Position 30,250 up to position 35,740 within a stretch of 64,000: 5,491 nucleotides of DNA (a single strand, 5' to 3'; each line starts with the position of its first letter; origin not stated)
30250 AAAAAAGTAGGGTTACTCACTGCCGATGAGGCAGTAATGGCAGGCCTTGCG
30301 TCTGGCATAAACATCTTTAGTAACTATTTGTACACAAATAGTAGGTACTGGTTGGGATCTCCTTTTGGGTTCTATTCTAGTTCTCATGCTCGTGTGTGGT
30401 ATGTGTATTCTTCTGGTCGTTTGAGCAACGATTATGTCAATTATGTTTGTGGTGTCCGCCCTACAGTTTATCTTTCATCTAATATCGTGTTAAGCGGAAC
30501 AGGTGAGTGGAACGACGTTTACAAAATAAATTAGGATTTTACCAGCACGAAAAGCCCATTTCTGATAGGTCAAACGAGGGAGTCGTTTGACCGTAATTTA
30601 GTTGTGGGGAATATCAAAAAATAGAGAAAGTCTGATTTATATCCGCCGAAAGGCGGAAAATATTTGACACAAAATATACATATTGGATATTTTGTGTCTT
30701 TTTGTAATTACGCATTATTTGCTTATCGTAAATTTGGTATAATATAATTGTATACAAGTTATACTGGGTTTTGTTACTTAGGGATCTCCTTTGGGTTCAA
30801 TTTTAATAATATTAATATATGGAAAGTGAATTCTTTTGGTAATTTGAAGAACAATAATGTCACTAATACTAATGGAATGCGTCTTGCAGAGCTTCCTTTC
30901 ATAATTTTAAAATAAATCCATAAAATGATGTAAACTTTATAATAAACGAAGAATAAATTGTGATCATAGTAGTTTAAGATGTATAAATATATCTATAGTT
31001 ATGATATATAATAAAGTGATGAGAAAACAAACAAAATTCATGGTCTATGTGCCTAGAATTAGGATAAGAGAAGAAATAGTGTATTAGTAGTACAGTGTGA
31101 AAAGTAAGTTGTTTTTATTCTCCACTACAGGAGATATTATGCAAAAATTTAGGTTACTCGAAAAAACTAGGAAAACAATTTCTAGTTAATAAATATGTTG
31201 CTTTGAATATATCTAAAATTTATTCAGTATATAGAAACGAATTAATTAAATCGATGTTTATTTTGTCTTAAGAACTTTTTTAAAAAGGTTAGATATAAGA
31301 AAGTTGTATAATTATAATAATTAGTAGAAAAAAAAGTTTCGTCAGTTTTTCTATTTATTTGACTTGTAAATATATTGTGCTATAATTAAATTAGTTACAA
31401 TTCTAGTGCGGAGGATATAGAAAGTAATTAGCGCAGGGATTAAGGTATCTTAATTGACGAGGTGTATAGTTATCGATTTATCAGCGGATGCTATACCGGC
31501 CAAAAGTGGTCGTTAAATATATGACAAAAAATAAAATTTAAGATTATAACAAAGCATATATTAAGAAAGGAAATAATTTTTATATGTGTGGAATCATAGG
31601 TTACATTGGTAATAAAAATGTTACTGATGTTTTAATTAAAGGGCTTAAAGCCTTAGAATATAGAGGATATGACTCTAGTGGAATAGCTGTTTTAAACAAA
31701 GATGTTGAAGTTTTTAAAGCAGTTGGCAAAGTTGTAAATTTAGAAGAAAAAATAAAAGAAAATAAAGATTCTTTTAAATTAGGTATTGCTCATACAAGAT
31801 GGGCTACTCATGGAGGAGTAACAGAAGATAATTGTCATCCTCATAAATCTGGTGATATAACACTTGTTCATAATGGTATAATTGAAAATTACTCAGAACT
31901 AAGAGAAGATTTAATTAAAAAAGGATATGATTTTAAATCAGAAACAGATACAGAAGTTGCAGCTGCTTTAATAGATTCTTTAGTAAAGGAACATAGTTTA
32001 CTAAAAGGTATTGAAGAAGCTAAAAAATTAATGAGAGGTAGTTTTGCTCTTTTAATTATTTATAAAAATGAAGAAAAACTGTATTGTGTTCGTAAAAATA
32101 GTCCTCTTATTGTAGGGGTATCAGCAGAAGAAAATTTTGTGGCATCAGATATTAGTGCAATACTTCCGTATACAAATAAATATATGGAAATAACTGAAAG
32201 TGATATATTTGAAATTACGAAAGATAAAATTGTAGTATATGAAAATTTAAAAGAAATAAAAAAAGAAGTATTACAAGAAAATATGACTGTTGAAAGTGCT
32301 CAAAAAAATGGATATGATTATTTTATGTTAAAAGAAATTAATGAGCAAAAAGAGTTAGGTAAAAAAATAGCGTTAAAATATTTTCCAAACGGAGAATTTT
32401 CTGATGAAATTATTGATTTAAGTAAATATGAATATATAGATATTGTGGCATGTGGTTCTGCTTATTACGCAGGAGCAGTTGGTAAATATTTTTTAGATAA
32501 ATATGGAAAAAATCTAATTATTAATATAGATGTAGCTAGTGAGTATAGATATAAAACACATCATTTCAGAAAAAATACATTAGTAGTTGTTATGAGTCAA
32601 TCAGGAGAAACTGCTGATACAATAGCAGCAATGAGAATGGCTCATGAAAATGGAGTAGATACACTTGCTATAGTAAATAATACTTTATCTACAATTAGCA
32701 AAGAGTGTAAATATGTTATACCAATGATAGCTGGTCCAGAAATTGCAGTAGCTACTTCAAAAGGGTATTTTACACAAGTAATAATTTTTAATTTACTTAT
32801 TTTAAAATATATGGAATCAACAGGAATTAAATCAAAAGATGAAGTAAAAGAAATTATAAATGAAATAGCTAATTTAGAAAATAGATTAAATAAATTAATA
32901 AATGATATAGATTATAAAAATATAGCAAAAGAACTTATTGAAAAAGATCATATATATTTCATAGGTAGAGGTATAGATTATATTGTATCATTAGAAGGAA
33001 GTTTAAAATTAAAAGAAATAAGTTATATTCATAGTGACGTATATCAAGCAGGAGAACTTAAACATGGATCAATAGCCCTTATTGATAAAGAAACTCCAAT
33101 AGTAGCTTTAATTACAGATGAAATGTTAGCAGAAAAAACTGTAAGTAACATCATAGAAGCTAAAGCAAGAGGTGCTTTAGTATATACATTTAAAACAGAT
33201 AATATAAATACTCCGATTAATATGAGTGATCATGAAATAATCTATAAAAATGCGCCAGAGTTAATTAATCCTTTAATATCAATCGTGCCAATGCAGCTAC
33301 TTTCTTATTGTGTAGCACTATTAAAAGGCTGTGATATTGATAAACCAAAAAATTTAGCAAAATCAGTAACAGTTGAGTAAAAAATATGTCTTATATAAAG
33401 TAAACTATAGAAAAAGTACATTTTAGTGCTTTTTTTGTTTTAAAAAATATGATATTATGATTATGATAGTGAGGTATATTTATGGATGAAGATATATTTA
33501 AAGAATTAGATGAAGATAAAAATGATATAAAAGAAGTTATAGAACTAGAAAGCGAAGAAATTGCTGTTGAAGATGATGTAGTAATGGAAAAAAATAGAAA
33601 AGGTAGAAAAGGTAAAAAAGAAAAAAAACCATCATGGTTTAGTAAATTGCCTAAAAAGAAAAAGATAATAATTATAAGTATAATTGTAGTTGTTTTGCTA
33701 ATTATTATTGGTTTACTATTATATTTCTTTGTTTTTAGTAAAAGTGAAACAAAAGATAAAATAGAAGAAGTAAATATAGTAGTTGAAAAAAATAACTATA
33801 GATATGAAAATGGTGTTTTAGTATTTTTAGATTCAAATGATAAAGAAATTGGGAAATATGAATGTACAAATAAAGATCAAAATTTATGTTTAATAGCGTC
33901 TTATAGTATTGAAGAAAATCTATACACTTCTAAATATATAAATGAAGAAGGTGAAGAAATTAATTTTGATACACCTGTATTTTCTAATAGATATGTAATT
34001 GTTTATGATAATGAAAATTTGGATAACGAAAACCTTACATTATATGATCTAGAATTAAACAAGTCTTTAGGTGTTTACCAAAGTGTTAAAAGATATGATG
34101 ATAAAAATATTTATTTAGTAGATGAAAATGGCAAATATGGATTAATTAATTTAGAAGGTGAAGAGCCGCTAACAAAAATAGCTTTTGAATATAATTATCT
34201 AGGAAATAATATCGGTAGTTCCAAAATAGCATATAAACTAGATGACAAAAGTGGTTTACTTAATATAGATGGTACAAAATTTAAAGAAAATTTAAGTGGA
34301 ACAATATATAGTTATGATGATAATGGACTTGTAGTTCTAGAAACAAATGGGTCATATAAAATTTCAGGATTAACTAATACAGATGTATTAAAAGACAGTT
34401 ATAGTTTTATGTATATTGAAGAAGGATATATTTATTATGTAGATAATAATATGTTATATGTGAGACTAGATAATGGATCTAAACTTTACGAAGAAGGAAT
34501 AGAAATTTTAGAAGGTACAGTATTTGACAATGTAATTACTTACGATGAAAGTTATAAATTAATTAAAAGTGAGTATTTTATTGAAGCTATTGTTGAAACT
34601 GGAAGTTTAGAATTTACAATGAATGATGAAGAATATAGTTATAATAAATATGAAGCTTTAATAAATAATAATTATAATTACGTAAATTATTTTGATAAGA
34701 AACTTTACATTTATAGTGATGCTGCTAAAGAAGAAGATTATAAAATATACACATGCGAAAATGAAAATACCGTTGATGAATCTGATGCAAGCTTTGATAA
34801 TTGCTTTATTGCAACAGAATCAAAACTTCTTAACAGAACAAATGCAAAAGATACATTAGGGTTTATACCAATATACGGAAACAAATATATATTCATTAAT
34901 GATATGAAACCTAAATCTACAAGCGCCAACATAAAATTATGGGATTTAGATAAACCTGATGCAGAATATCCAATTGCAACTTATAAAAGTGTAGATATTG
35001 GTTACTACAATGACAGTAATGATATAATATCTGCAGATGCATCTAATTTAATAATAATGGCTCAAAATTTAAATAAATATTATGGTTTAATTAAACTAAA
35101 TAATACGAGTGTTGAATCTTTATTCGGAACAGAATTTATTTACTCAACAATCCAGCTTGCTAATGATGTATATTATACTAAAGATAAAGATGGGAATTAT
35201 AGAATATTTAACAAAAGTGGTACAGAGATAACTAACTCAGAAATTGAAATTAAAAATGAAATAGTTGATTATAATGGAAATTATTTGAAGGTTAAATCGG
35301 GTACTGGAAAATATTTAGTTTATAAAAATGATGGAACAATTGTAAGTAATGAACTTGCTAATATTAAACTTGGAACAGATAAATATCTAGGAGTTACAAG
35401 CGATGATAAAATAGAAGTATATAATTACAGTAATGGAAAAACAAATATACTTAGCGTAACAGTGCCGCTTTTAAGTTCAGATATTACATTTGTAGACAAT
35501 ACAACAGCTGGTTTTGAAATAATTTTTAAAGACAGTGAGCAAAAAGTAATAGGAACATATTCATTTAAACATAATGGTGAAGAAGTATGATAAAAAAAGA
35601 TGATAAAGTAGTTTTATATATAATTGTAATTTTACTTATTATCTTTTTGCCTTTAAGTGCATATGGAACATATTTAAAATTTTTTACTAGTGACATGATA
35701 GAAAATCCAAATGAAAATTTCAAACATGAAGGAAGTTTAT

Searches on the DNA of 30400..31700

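Call 84: search_rna_families(source=window, start=30400, end=31700, threshold=evalue, max_evalue=1)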
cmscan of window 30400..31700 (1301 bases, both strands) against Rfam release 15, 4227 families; matches with E-value up to 1: 1.
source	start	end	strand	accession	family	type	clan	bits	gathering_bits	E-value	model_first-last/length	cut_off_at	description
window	31419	31572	+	RF00234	glmS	Cis-reg; riboswitch;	-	68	37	3.5e-15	1-167/167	no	glmS glucosamine-6-phosphate activated ribozyme aptamer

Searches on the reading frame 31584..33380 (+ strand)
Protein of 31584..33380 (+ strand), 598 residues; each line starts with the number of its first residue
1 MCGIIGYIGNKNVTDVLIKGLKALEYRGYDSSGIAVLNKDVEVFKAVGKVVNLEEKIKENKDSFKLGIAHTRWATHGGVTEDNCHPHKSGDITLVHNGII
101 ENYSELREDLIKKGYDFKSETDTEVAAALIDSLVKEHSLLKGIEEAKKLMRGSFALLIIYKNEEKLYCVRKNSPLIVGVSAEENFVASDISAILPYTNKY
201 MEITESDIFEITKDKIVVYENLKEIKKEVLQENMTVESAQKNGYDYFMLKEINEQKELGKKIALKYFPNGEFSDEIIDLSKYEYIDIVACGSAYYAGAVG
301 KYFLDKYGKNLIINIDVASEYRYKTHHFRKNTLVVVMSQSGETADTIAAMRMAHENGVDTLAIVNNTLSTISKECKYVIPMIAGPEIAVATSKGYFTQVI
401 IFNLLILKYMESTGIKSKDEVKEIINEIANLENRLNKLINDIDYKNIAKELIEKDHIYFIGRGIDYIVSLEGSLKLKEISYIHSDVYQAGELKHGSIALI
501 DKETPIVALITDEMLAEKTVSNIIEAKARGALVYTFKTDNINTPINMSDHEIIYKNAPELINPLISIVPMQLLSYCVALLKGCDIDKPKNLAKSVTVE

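Call 34: search_protein_families(library=pfam, proteins=[window:31584-33380:+], max_evalue=0.001)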
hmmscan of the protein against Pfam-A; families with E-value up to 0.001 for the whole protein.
window:31584-33380:+ (598 aa): 4 families
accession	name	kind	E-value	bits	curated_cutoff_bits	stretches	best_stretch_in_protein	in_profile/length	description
PF01380.27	SIS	-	1.6e-43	148.1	25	2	450-579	1-129/131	SIS domain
PF13522.11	GATase_6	-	4e-19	69.4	27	1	65-186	11-127/130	Glutamine amidotransferase domain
PF13537.11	GATase_7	-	7.1e-18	65.2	25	1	88-194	20-122/123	Glutamine amidotransferase domain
PF13230.11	GATase_4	-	0.00035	20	23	1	65-138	72-146/272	Glutamine amidotransferases class-II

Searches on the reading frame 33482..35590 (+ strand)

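Call 34: search_protein_families(library=pfam, proteins=[window:33482-35590:+], max_evalue=0.001)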
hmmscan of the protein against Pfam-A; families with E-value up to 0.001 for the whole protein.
window:33482-35590:+ (702 aa): 1 family
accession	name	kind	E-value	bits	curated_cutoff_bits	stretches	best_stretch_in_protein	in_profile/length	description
PF06024.17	Orf78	-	0.00097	19.8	29.4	0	45-94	52-95/101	Orf78 (ac78)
